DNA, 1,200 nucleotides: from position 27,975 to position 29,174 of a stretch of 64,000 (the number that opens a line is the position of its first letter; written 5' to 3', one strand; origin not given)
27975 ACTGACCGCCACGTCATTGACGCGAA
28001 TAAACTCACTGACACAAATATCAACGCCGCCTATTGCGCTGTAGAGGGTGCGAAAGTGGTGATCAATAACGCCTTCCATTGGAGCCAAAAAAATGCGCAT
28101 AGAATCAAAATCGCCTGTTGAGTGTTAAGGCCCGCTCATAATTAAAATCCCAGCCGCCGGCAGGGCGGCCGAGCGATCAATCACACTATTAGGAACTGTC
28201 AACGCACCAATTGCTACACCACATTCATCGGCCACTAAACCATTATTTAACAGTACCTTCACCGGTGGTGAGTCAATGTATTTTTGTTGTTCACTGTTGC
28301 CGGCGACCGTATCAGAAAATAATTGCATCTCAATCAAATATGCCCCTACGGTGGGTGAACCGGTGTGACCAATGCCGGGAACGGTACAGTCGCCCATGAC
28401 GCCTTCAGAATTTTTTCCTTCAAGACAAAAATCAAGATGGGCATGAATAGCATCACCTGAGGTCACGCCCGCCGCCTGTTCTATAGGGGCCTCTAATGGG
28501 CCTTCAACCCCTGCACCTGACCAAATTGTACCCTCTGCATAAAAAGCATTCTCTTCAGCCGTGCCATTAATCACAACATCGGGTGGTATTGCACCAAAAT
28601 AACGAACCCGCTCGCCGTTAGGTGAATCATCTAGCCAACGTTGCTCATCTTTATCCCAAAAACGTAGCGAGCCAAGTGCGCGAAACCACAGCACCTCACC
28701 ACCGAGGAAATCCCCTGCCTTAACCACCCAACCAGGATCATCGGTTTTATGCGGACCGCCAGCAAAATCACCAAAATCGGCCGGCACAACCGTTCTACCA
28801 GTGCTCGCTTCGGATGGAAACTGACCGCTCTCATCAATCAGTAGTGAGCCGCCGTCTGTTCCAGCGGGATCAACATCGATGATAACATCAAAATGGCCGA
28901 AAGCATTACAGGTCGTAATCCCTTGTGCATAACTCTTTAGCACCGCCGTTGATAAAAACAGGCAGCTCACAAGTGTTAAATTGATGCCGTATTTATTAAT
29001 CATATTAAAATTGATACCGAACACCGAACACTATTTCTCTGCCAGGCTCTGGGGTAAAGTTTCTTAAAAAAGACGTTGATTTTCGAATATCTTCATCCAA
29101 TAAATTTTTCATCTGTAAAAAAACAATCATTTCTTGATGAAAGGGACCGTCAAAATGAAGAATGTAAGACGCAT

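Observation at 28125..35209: Candidate undescribed Zur-controlled surface metal-capture and TonB-dependent uptake system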

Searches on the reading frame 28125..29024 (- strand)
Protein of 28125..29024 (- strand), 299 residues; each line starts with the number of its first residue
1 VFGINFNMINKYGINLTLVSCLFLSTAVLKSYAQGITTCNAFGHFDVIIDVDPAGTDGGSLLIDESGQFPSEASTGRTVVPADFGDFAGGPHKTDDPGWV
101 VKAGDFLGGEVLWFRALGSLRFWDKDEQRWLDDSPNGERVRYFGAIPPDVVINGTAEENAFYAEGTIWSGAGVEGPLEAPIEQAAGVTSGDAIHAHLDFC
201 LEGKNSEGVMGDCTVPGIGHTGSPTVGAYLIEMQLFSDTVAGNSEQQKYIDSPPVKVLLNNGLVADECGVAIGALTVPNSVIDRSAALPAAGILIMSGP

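Call 3: search_protein_families(library=pfam, proteins=[window:28125-29024:-], max_evalue=0.1)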
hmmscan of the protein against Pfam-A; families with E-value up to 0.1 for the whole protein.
window:28125-29024:- (299 aa): 0 families

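Call 4: search_protein_families(library=ncbifam, proteins=[window:28125-29024:-], max_evalue=0.1)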
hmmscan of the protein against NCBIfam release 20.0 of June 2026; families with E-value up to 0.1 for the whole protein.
window:28125-29024:- (299 aa): 0 families

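Call 9: find_homologous_proteins(query=window:28125-29003:-, max_evalue=0.001)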
Query window:28125-29003:- (292 aa): 81 proteins with E <= 0.001 among 2318 candidates.
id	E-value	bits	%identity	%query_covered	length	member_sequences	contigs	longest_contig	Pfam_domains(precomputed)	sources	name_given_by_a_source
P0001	8.7e-190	647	98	100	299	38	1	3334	-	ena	-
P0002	3.1e-168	576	85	100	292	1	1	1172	-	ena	-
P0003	4.4e-150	517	80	97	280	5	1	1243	-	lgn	-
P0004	7.5e-143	493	81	90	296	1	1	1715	-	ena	-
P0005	2.3e-142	491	73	100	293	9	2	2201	-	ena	-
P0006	1.7e-138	479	72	100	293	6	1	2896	-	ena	-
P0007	3.2e-135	468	71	100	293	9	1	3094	-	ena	-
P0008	3.9e-133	461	70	100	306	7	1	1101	-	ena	-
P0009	2.5e-132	459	71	97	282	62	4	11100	-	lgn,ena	-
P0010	6.3e-130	451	71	92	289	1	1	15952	-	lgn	-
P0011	8.3e-130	450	69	93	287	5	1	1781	-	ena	-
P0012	1.2e-129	450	71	98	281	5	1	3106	-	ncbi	ncbi:MAG: hypothetical protein ACPG3T_01315 [Pseudomonadales bacterium]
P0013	1.3e-128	446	69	97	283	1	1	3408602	-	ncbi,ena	-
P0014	2.0e-128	446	70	95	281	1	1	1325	-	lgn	-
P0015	9.9e-128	443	70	97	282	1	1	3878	-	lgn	-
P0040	3.5e-94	333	57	99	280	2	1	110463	-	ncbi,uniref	ncbi:hypothetical protein [Microbulbifer sp. TYP-18]|uniref:hypothetical protein n=1 Tax=Microbulbif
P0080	1.3e-44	171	39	97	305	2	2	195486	-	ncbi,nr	ncbi:hypothetical protein [Marinibactrum halimedae]|nr:hypothetical protein [Marinibactrum halimedae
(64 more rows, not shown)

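Call 11: find_encoding_contigs(protein=P0013, flank=10000, max_places=2)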
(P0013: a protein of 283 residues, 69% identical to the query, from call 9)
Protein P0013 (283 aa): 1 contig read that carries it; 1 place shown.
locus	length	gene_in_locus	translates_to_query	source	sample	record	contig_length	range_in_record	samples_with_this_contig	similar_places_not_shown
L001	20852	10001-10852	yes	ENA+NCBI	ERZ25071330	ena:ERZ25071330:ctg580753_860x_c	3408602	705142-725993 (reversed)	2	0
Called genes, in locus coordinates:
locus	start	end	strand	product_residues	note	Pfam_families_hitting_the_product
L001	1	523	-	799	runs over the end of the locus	PF07715:Plug, PF00593:TonB_dep_Rec_b-barrel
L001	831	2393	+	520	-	PF02028:BCCT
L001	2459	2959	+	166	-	PF22381:Staph_reg_Sar_Rot, PF01978:TrmB (faint), PF01047:MarR, PF12802:MarR_2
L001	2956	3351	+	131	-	PF04828:GFA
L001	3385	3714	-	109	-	-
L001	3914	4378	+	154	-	PF01475:FUR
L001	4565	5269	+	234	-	-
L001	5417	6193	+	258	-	-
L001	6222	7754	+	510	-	PF22842:Pel9A-like_beta_helix, PF05048:NosD (faint), PF13229:Beta_helix (faint)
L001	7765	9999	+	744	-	PF07715:Plug, PF00593:TonB_dep_Rec_b-barrel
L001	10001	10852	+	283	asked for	-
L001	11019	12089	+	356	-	PF02771:Acyl-CoA_dh_N, PF02770:Acyl-CoA_dh_M, PF00441:Acyl-CoA_dh_1, PF08028:Acyl-CoA_dh_2, PF22924:ACOX_C_alpha1 (faint)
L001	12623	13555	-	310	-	PF08240:ADH_N, PF16912:Glu_dehyd_C, PF01494:FAD_binding_3 (faint), PF00107:ADH_zinc_N, PF13602:ADH_zinc_N_2 (weak)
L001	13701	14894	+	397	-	PF02771:Acyl-CoA_dh_N, PF02770:Acyl-CoA_dh_M, PF00441:Acyl-CoA_dh_1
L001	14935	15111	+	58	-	PF00301:Rubredoxin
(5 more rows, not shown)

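Call 12: find_encoding_contigs(protein=P0080, flank=10000, max_places=2)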
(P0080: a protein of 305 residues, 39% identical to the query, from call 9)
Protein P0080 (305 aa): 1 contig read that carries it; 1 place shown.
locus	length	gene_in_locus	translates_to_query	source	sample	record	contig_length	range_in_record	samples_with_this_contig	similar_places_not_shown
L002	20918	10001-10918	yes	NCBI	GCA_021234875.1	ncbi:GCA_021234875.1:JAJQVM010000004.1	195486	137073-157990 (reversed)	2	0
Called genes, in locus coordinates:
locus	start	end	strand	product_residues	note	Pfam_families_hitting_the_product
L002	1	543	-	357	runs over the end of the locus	PF02492:cobW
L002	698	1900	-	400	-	PF02492:cobW, PF07683:CobW_C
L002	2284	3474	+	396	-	PF03594:BenE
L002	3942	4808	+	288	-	PF00756:Esterase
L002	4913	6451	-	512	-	-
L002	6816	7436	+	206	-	-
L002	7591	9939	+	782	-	PF07715:Plug (weak), PF00593:TonB_dep_Rec_b-barrel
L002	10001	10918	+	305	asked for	-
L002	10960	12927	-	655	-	PF02743:dCache_1, PF22673:MCP-like_PDC_1, PF00672:HAMP, PF00015:MCPsignal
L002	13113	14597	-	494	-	PF00171:Aldedh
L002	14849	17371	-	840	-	PF07715:Plug, PF00593:TonB_dep_Rec_b-barrel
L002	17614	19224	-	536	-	PF02028:BCCT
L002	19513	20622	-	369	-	PF02746:MR_MLE_N (weak), PF13378:MR_MLE_C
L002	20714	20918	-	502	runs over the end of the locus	PF00171:Aldedh, PF05893:LuxC (weak)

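Call 13: find_encoding_contigs(protein=P0040, flank=10000, max_places=2)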
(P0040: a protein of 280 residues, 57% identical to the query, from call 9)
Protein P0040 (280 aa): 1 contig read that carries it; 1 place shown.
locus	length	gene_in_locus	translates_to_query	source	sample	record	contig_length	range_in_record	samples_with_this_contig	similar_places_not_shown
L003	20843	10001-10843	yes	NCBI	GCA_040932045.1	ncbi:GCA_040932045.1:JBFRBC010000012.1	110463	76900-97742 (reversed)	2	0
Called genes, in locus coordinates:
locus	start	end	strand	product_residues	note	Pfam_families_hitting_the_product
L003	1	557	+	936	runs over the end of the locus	PF00759:Glyco_hydro_9, PF00942:CBM_3, PF17892:Cadherin_5 (weak), PF17963:Big_9, PF00553:CBM_2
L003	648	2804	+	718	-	PF00150:Cellulase, PF17957:Big_7 (faint), PF00553:CBM_2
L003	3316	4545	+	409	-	PF00165:HTH_AraC (faint), PF12833:HTH_18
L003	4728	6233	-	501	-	PF22842:Pel9A-like_beta_helix, PF13229:Beta_helix (faint)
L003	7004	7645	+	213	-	-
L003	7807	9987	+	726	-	PF07715:Plug, PF00593:TonB_dep_Rec_b-barrel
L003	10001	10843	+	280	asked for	-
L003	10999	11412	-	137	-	-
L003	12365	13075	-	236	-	PF03067:LPMO_10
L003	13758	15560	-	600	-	-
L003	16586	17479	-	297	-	PF05572:Peptidase_M43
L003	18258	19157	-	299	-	PF05572:Peptidase_M43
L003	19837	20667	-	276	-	PF05572:Peptidase_M43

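Call 20: find_related_loci(query=A2, collection=genome_contigs, flank=10000)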
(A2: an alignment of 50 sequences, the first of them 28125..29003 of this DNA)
Query A2 (292 aa) in genome_contigs; peptide patterns used: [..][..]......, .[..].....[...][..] (x = any residue, [..] = any of these).
59 stretches matched a pattern; 16 encode a relative of the query (tblastn E <= 1e-3); 15 distinct loci.
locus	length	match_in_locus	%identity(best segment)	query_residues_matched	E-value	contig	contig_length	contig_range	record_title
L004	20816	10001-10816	71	15-292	3e-131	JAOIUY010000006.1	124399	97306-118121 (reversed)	Pseudomonadales bacterium isolate AM-377-L22 AM-377-L22_NODE_6, whole genome shotgun sequence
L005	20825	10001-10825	69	11-290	2e-130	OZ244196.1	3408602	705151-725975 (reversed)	MAG: Pseudomonadales bacterium isolate 8195aeac-5045-4305-a8a5-beb42bd39683 genome assembly, chromosome: 1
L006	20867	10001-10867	79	1-292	2e-157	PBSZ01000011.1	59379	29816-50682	MAG: Cellvibrionales bacterium isolate NP74 36954, whole genome shotgun sequence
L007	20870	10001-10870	62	11-292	1e-121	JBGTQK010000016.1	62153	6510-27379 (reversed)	MAG: Cellvibrionales bacterium isolate WDNA11_bin.11.orig NODE_273_length_62153_cov_2.497904, whole genome shotgun seque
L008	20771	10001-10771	66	26-292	1e-115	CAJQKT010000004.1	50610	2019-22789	MAG: uncultured Pseudomonadales bacterium isolate 0.2_20180515_Bin_MAXBIN_178_sub_1 genome assembly, contig: c_000000000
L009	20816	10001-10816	62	9-292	1e-112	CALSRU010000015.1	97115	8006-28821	MAG: uncultured Pseudomonadales bacterium isolate AK_MB162 genome assembly, contig: contig_31213_AK_MB162, whole genome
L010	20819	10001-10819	62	9-292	1e-112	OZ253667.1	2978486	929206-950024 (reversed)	MAG: Pseudomonadales bacterium isolate 63016862-6bb9-48ac-953a-1078e37594a0 genome assembly, chromosome: 1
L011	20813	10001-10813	57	4-291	9e-98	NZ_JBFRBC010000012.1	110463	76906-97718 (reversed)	Microbulbifer sp. TYP-18 scaffold12, whole genome shotgun sequence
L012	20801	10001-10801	55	10-291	9e-93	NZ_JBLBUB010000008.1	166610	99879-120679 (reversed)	Microbulbifer sp. 2304DJ12-6 2304DJ12-6_8, whole genome shotgun sequence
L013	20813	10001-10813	55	15-291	3e-90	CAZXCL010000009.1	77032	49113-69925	MAG TPA_asm: uncultured Gammaproteobacteria bacterium isolate SRP268394_co1_214 genome assembly, contig: NODE_410_length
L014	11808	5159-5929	55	31-291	4e-88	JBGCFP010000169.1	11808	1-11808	MAG: Gammaproteobacteria bacterium isolate SGMAG-18 contig169, whole genome shotgun sequence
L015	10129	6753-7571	53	12-291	7e-86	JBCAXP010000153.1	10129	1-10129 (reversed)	MAG: Pseudomonadota bacterium isolate J06555_7 NODE_153_length_10129_cov_4.381218, whole genome shotgun sequence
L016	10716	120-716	56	83-291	1e-70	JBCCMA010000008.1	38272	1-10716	MAG: Pseudomonadota bacterium isolate P01_C01_bin.4 k141_2019359_length_38272_cov_12.0000, whole genome shotgun sequence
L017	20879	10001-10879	72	1-292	9e-136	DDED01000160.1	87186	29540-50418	MAG TPA_asm: Cellvibrionales bacterium UBA1963 UBA1963_contig_9780, whole genome shotgun sequence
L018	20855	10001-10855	39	8-290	3e-50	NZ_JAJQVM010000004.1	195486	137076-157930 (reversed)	Marinibactrum halimedae strain NBRC 110095 Scaffold4_1, whole genome shotgun sequence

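Call 27: predict_structure(alignment_id=A2)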
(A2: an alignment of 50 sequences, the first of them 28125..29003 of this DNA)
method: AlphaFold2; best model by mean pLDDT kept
length: 292 residues; sequences in the alignment: 50
mean_pLDDT: 89.7   pTM: 0.82
mean pLDDT of the five models: 89.7, 89.4, 88.4, 88.1, 86.9
residues with pLDDT >= 90: 221; 70-90: 33; 50-70: 34; < 50: 4
segments of 3 or more residues with pLDDT < 50: none
pLDDT, mean of each block of 10 residues (from residue 1): 59 72 55 75 97 96 95 92 90 97 98 98 97 96 96 97 98 97 96 97 95 96 98 95 98 94 94 74 64 49
secondary structure, 60 per line:
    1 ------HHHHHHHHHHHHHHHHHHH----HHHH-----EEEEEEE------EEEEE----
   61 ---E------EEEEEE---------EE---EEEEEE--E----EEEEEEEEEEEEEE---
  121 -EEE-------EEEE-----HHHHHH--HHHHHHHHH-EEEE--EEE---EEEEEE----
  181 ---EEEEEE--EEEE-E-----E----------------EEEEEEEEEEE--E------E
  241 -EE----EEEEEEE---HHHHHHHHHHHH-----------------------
elements in order: H7-25 H30-33 E39-45 E52-56 E71-76 E91-96 E104-117 E122-124 E132-135 H141-146 H149-157 E159-162 E165-167 E171-176 E184-189 E192-195 E220-230 E248-254 H258-269

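Call 29: search_solved_structures(query=A2, max_evalue=10)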
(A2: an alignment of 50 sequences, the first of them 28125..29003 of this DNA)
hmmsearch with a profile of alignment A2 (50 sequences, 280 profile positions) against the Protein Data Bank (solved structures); distinct sequences matched with E-value up to 10: 3.
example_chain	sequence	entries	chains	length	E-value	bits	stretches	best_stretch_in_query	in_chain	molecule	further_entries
4dam_A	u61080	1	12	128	0.72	12.2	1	95-127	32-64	Single-stranded DNA-binding protein 1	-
6jxg_A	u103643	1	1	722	0.91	11.9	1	109-145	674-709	Beta-glucosidase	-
8a9m_A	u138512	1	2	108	1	11.7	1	82-143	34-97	Agglutinin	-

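Call 30: fold_search(model_id=the predicted structure, library=pdb)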
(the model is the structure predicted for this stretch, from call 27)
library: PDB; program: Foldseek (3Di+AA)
matches with E <= 10: 627; with E <= 0.001: 0
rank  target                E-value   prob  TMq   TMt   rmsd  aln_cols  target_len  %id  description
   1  8k2h_B                7.7e-03  0.57  0.21  0.13  11.2       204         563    7  Crystal structure of Group 2Oligosaccharide/Monosaccharide-releasing beta-N-acetylhexosaminidase NgaAt from Arabidopsi (released 2024-04-24)
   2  6zip_F                1.0e-02  0.47  0.19  0.19  12.5       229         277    6  Crystal Structure of Two-Domain Laccase mutant R240A from Streptomyces griseoflavus (released 2021-05-05)
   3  1oio_A                1.2e-02  0.47  0.21  0.30  10.7       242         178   12  GafD (F17c-type) Fimbrial adhesin from Escherichia coli (released 2003-08-15)
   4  5fqg_A                2.2e-02  0.18  0.15  0.09  13.7       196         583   10  The details of glycolipid glycan hydrolysis by the structural analysis of a family 123 glycoside hydrolase from Clostr (released 2016-03-30)
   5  3f6j_A                2.5e-02  0.30  0.21  0.31  10.1       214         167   11  F17a-G lectin domain with bound GlcNAc(beta1-3)Gal (released 2009-11-17)
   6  7pfr_D                2.8e-02  0.38  0.20  0.21   9.8       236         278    8  Crystal Structure of Two-Domain Laccase mutant M199A from Streptomyces griseoflavus (released 2022-01-19)
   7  7ptm_D                2.9e-02  0.44  0.21  0.22  11.6       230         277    8  Crystal Structure of Two-Domain Laccase mutant M199G/R240H from Streptomyces griseoflavus (released 2022-01-19)
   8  2hb0_A                2.9e-02  0.38  0.24  0.21   9.2       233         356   12  Crystal Structure of CfaE, the Adhesive Subunit of CFA/I Fimbria of Enterotoxigenic Escherichia coli (released 2007-06-26)
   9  2bs7_1                3.3e-02  0.38  0.22  0.31  10.8       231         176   11  Crystal structure of F17b-G in complex with chitobiose (released 2006-05-24)
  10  6fdj_A                3.3e-02  0.38  0.20  0.21   9.2       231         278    8  Crystal Structure of Two-Domain Laccase mutant H165A from Streptomyces griseoflavus with high copper ions occupancy (released 2019-01-30)
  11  1zk5                  3.3e-02  0.28  0.20  0.29  14.6       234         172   13  Escherichia coli F17fG lectin domain complex with N-acetylglucosamine (released 2006-05-02)
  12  3f83                  3.5e-02  0.41  0.24  0.16   8.5       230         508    9  Structure of fusion complex of the minor pilin CfaE and major pilin CfaB of CFA/I pili from ETEC E. coli (released 2009-08-11)
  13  7pen_C                3.7e-02  0.33  0.19  0.20  11.9       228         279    6  Crystal Structure of Two-Domain Laccase mutant Y230A from Streptomyces griseoflavus (released 2022-01-19)
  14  7pes_B                4.1e-02  0.33  0.20  0.20  11.5       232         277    8  Crystal Structure of Two-Domain Laccase mutant M199G from Streptomyces griseoflavus (released 2022-01-19)
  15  5fqe_B                4.1e-02  0.08  0.11  0.07  14.9       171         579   11  The details of glycolipid glycan hydrolysis by the structural analysis of a family 123 glycoside hydrolase from Clostr (released 2016-03-30)
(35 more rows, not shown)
